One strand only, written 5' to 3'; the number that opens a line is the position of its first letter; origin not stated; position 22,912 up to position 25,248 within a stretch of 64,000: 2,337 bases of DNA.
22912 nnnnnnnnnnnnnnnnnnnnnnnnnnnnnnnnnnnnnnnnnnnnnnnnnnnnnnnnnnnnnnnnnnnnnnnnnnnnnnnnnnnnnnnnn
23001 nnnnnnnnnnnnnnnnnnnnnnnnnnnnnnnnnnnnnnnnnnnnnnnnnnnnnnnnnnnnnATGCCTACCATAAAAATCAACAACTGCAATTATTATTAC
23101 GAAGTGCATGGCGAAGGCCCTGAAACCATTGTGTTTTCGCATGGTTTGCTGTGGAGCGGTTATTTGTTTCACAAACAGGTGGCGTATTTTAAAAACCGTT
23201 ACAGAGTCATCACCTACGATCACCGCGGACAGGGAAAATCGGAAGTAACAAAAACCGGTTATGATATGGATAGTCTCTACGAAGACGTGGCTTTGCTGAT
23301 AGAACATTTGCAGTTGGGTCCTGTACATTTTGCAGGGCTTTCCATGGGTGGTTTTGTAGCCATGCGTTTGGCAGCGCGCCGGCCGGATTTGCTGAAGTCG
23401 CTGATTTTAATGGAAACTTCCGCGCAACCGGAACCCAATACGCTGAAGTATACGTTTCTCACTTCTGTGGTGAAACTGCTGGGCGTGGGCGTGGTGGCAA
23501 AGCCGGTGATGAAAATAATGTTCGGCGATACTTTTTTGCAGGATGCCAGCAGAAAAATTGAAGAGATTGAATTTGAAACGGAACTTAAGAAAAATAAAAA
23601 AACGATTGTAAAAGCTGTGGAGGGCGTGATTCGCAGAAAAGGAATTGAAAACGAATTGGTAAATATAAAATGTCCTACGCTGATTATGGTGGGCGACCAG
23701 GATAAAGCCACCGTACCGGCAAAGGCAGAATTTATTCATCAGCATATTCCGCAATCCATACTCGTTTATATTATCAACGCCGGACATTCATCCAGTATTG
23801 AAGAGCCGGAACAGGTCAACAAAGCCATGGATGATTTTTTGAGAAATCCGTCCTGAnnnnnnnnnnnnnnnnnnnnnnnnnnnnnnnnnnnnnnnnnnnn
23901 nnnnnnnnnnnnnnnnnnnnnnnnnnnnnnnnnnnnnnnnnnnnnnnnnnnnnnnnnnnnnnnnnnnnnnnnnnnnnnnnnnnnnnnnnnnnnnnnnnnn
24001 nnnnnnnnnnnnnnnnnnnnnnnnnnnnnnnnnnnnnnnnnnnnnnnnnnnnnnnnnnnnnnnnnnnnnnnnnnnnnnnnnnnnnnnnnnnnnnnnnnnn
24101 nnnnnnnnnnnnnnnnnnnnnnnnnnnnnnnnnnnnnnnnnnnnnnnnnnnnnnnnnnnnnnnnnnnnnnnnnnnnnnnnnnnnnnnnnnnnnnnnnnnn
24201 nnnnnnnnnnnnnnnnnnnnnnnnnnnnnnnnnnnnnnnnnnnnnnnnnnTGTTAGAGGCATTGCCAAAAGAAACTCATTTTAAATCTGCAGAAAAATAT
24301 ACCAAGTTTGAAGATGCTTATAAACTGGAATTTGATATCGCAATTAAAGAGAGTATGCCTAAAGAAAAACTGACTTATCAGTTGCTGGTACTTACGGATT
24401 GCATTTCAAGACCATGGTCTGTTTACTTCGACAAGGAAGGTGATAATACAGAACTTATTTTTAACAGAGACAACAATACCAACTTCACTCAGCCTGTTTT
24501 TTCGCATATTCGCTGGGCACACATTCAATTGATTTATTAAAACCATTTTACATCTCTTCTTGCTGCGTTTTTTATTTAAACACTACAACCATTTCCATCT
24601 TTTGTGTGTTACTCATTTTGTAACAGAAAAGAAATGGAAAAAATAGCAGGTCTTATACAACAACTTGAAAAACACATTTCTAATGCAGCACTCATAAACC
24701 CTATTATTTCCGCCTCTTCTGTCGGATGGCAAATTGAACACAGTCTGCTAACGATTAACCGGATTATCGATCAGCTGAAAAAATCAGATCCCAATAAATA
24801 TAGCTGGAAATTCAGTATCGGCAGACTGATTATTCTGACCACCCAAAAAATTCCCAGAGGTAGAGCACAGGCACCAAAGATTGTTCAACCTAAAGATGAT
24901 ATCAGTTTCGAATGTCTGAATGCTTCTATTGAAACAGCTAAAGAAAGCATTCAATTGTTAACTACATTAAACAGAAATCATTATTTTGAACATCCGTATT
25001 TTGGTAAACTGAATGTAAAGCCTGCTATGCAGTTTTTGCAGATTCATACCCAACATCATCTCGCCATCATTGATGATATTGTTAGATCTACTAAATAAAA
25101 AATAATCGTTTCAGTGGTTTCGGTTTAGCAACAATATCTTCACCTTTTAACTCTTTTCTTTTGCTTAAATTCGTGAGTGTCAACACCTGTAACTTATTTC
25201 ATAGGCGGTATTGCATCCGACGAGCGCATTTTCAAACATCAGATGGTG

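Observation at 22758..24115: Near-identical ~235-bp direct repeats bracket a single alpha/beta-hydrolase gene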

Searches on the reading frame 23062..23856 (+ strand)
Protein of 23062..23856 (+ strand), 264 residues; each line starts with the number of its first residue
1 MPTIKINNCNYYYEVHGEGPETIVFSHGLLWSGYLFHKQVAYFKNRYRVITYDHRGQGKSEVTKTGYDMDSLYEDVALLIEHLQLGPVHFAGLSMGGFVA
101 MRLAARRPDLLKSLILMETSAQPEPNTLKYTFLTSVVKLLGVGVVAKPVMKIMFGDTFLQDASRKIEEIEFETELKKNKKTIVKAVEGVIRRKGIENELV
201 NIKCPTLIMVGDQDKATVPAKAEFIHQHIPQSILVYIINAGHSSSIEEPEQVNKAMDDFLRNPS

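Call 16: search_protein_families(library=pfam, proteins=[window:23062-23856:+])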
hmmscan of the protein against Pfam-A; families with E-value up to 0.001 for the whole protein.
window:23062-23856:+ (264 aa): 7 families
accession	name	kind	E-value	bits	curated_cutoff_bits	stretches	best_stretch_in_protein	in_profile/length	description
PF00561.26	Abhydrolase_1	-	1.3e-31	110.6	25.8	2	22-130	2-114/245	alpha/beta hydrolase fold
PF12146.15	Hydrolase_4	-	2e-21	76.8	27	1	22-233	6-223/239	Serine aminopeptidase, S33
PF12697.13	Abhydrolase_6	-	2.1e-17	65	26.3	1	23-254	1-216/217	Alpha/beta hydrolase family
PF03096.20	Ndr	-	2.7e-13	49.7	23.3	1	67-261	80-277/283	Ndr family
PF00975.26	Thioesterase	-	1.6e-06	29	26.4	1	36-125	16-105/226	Thioesterase domain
PF08386.16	Abhydrolase_4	-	0.00013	22.5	21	1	202-263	33-94/103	TAP-like protein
PF20408.4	Abhydrolase_11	-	0.00031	21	27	0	66-107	54-97/193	Alpha/beta hydrolase domain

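Call 17: find_encoding_contigs(protein=window:23062-23856:+, flank=10000, max_places=10)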
Protein window:23062-23856:+ (264 aa): 7 contigs read that carry it; 7 places shown.
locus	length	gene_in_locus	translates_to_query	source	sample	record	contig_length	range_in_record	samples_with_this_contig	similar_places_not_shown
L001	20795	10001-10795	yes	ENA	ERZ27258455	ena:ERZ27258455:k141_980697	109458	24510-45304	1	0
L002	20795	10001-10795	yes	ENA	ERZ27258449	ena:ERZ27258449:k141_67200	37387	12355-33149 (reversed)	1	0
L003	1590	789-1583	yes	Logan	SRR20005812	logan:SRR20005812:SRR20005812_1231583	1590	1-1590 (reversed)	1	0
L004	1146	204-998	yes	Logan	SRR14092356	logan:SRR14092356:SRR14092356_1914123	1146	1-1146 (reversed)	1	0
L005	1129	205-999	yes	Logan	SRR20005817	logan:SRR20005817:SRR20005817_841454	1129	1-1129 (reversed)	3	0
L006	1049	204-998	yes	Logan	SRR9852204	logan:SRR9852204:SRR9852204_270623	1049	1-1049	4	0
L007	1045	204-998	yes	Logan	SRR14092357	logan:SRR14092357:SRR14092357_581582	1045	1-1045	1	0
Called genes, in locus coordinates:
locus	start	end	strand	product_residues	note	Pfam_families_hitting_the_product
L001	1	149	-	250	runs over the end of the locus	PF11751:PorP_SprF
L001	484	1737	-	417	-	PF23019:DUF7033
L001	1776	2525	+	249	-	PF02616:SMC_ScpA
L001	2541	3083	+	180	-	-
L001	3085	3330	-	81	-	-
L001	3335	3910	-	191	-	PF04542:Sigma70_r2, PF22029:PhyR_sigma2 (weak), PF08281:Sigma70_r4_2, PF04545:Sigma70_r4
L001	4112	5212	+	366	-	PF04932:Wzy_C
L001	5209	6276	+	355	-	PF13439:Glyco_transf_4, PF00534:Glycos_transf_1, PF13692:Glyco_trans_1_4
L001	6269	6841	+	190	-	PF01467:CTP_transf_like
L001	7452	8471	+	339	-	PF02445:NadA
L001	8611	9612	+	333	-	PF00775:Dioxygenase_C, PF22904:NOMO1-like_2nd (faint)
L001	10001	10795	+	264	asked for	PF00561:Abhydrolase_1, PF00975:Thioesterase (weak), PF03096:Ndr, PF12146:Hydrolase_4, PF12697:Abhydrolase_6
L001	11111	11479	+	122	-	-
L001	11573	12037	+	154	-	-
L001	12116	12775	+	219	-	-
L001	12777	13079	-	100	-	-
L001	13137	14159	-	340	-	PF01594:AI-2E_transport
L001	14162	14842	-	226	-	PF00440:TetR_N (faint)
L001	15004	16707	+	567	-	PF00664:ABC_membrane, PF00005:ABC_tran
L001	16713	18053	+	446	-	-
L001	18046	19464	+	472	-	PF02321:OEP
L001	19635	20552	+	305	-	PF03741:TerC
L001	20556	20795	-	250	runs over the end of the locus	-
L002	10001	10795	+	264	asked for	PF00561:Abhydrolase_1, PF00975:Thioesterase (weak), PF03096:Ndr, PF12146:Hydrolase_4, PF12697:Abhydrolase_6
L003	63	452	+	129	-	PF00903:Glyoxalase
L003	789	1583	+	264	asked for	PF00561:Abhydrolase_1, PF00975:Thioesterase (weak), PF03096:Ndr, PF12146:Hydrolase_4, PF12697:Abhydrolase_6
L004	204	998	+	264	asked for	PF00561:Abhydrolase_1, PF00975:Thioesterase (weak), PF03096:Ndr, PF12146:Hydrolase_4, PF12697:Abhydrolase_6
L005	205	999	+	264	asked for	PF00561:Abhydrolase_1, PF00975:Thioesterase (weak), PF03096:Ndr, PF12146:Hydrolase_4, PF12697:Abhydrolase_6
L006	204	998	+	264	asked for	PF00561:Abhydrolase_1, PF00975:Thioesterase (weak), PF03096:Ndr, PF12146:Hydrolase_4, PF12697:Abhydrolase_6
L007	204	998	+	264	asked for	PF00561:Abhydrolase_1, PF00975:Thioesterase (weak), PF03096:Ndr, PF12146:Hydrolase_4, PF12697:Abhydrolase_6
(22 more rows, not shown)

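Call 30: search_protein_families(library=pfam, proteins=[L003:63-452:+, L001:8611-9612:+])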
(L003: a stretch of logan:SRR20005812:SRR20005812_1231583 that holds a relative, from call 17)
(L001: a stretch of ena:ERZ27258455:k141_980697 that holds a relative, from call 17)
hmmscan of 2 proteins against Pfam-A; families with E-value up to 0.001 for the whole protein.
L003:63-452:+ (129 aa): 2 families
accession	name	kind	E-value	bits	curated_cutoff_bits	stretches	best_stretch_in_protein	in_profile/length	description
PF00903.31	Glyoxalase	-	1e-11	45.7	20.6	1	7-122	4-120/121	Glyoxalase/Bleomycin resistance protein/Dioxygenase superfamily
PF22677.2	Ble-like_N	-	0.0002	21.5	24.5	1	7-29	4-27/41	Bleomycin resistance protein-like N-terminal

L001:8611-9612:+ (333 aa): 2 families
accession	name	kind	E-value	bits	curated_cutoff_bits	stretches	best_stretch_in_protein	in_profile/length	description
PF00775.27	Dioxygenase_C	-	6.4e-28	97.9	27.3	1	59-217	9-181/182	Dioxygenase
PF13620.12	CarboxypepD_reg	-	0.00022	21.9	32.3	0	84-164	3-65/82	Carboxypeptidase regulatory-like domain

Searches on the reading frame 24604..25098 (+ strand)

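Call 16: search_protein_families(library=pfam, proteins=[window:24604-25098:+])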
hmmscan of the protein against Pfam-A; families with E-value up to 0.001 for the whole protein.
window:24604-25098:+ (164 aa): 1 family
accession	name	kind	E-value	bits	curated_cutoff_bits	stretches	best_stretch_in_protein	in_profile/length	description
PF12867.12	DinB_2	-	4.7e-05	24.3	24.8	1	37-156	29-128/128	DinB superfamily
